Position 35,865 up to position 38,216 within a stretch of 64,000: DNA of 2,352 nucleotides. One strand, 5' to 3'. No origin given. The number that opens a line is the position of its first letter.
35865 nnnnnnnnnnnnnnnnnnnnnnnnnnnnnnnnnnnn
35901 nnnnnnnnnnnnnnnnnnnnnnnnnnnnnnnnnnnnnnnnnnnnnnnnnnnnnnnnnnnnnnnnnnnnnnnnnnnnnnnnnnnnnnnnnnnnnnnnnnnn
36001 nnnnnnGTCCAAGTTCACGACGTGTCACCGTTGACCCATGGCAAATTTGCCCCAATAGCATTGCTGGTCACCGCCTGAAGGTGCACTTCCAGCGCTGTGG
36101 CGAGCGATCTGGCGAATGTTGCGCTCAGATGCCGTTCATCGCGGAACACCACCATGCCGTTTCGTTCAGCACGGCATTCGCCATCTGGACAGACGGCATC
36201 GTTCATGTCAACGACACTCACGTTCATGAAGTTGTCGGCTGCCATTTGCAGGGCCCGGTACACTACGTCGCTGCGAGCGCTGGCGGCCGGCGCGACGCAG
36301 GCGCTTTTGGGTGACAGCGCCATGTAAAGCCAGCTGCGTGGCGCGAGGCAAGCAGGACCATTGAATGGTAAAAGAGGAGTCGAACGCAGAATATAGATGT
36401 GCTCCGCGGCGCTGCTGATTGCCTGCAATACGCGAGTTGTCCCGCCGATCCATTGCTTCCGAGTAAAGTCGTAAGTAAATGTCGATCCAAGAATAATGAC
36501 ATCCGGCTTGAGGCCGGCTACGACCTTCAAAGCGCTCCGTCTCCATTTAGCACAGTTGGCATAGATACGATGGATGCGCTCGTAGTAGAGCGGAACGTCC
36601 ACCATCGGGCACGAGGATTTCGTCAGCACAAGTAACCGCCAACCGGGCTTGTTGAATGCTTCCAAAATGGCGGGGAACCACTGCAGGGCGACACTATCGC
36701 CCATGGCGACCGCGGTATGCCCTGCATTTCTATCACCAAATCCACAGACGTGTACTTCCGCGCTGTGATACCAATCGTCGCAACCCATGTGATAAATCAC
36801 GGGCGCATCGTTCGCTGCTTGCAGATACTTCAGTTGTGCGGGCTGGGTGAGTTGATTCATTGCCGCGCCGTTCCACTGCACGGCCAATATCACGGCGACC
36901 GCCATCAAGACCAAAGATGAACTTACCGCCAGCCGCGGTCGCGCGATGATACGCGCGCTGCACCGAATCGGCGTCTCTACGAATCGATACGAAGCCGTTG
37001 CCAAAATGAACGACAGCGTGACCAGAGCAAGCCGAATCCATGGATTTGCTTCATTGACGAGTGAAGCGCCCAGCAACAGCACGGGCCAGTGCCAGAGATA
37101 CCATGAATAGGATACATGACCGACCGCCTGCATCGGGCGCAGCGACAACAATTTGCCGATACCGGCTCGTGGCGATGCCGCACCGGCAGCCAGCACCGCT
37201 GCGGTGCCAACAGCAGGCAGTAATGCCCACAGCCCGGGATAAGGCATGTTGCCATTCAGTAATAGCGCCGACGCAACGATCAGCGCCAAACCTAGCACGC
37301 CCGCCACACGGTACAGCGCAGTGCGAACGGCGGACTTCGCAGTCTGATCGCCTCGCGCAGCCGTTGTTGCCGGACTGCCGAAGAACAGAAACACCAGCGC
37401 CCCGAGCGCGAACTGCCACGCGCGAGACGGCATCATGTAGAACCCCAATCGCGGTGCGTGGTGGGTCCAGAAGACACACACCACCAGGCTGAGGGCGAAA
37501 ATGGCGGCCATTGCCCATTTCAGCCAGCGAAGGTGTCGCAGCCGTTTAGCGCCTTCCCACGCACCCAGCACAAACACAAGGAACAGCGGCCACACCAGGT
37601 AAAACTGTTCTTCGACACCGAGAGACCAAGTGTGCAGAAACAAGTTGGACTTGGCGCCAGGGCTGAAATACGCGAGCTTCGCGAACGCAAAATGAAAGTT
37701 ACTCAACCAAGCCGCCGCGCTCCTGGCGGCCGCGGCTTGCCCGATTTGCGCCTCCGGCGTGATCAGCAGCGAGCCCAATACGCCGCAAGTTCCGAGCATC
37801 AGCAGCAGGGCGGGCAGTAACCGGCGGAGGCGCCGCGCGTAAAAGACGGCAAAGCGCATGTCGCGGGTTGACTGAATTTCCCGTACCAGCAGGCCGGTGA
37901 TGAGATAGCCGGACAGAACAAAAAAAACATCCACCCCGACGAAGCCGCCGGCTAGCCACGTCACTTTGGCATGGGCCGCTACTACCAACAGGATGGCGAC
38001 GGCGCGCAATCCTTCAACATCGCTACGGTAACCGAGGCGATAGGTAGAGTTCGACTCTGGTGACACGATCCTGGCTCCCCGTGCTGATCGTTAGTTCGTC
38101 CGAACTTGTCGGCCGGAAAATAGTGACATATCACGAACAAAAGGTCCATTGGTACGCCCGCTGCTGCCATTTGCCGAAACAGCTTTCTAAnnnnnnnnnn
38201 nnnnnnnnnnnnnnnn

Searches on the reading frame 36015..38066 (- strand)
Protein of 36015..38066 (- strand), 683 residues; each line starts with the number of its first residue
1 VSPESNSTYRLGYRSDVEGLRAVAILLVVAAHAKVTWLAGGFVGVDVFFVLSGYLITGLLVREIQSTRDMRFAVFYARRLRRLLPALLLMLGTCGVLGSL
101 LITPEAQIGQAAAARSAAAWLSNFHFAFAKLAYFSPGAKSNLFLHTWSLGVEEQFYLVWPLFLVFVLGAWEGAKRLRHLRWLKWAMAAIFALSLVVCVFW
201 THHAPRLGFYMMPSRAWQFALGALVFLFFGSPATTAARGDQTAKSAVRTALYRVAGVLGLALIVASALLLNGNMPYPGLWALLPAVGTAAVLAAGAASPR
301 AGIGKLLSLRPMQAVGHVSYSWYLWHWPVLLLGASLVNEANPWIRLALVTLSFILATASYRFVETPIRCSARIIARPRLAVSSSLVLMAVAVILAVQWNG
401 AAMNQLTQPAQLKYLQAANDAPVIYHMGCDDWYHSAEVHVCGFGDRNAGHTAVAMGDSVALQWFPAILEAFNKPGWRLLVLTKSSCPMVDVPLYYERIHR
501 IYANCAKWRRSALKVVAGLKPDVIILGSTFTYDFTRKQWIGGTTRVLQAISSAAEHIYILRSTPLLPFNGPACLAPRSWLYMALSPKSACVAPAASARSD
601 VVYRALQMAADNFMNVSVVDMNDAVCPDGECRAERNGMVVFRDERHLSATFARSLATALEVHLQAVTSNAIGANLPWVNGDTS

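Call 74: search_protein_families(library=pfam, proteins=[window:36015-38066:-], max_evalue=0.00001)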
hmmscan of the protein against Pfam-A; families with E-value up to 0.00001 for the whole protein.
window:36015-38066:- (683 aa): 2 families
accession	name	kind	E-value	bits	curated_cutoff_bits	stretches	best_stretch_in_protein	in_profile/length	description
PF19040.6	SGNH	-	1.6e-29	103.8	27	1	437-659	10-246/248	SGNH domain (fused to AT3 domains)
PF01757.29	Acyl_transf_3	-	4.3e-29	102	31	1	16-359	3-324/326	Acyltransferase domain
